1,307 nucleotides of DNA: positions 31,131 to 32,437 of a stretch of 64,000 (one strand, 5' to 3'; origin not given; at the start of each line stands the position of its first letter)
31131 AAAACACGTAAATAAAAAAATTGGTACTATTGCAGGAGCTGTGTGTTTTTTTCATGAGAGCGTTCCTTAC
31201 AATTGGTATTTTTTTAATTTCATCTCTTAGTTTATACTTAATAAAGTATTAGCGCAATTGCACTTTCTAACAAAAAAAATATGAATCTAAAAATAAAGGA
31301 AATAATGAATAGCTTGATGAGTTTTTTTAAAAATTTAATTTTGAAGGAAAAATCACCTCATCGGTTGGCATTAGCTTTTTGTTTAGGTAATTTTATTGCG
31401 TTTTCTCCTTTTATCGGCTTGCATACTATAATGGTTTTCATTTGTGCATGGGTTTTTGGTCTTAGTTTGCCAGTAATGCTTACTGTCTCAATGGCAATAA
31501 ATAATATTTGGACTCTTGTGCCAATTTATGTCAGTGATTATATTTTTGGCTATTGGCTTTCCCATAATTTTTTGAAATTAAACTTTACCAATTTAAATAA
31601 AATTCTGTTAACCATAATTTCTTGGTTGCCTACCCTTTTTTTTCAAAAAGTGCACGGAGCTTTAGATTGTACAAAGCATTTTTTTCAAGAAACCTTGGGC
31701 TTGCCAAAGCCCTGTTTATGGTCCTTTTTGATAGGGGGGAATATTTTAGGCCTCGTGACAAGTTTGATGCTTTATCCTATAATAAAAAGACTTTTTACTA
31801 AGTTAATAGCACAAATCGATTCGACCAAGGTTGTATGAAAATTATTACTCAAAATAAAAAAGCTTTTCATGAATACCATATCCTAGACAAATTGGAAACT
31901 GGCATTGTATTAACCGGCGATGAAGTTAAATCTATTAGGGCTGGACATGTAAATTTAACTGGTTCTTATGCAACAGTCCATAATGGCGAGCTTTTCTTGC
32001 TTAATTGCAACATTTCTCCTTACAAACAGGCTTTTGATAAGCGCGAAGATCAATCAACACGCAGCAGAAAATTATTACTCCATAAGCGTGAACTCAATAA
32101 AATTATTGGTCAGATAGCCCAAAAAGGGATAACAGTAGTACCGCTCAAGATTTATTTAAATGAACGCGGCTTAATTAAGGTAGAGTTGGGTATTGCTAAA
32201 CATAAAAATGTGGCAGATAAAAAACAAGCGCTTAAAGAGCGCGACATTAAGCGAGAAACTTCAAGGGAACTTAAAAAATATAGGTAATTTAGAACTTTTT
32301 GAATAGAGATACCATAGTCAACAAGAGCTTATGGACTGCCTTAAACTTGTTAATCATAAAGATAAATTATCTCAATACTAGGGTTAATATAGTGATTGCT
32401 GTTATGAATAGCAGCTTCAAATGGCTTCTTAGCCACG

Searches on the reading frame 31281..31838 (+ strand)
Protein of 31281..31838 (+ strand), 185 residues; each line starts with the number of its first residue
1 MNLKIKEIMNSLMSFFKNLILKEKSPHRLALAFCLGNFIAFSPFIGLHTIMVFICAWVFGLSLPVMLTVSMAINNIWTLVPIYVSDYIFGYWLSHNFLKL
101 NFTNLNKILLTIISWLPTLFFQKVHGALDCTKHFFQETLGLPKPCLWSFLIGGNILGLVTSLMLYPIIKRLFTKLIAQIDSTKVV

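Call 17: search_protein_families(library=ncbifam, proteins=[window:31281-31838:+], max_evalue=0.00001)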
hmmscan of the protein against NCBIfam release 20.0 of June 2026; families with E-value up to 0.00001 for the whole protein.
window:31281-31838:+ (185 aa): 2 families
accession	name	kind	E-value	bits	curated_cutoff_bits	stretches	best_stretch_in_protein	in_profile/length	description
NF047382.1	T4SS_eff_BspA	equivalog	3.2e-08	33.6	300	1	13-108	30-125/179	type IV secretion system effector BspA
TIGR03546.1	TIGR03546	subfamily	9.2e-06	25.6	79.45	0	12-107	3-96/154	TIGR03546 family protein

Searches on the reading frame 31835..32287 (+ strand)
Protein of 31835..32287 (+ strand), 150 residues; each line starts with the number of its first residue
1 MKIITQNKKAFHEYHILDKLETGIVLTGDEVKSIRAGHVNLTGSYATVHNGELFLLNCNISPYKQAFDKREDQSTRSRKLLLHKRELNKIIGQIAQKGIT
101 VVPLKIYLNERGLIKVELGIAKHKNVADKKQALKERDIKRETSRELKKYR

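Call 17: search_protein_families(library=ncbifam, proteins=[window:31835-32287:+], max_evalue=0.00001)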
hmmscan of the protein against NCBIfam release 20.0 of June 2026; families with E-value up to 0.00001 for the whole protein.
window:31835-32287:+ (150 aa): 2 families
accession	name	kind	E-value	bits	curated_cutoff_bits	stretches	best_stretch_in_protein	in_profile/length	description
NF003843.0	PRK05422.1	equivalog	2.2e-54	183.3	130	1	2-148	11-155/156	SsrA-binding protein SmpB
TIGR00086.1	smpB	equivalog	7.1e-51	172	119.1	1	3-147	1-144/144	SsrA-binding protein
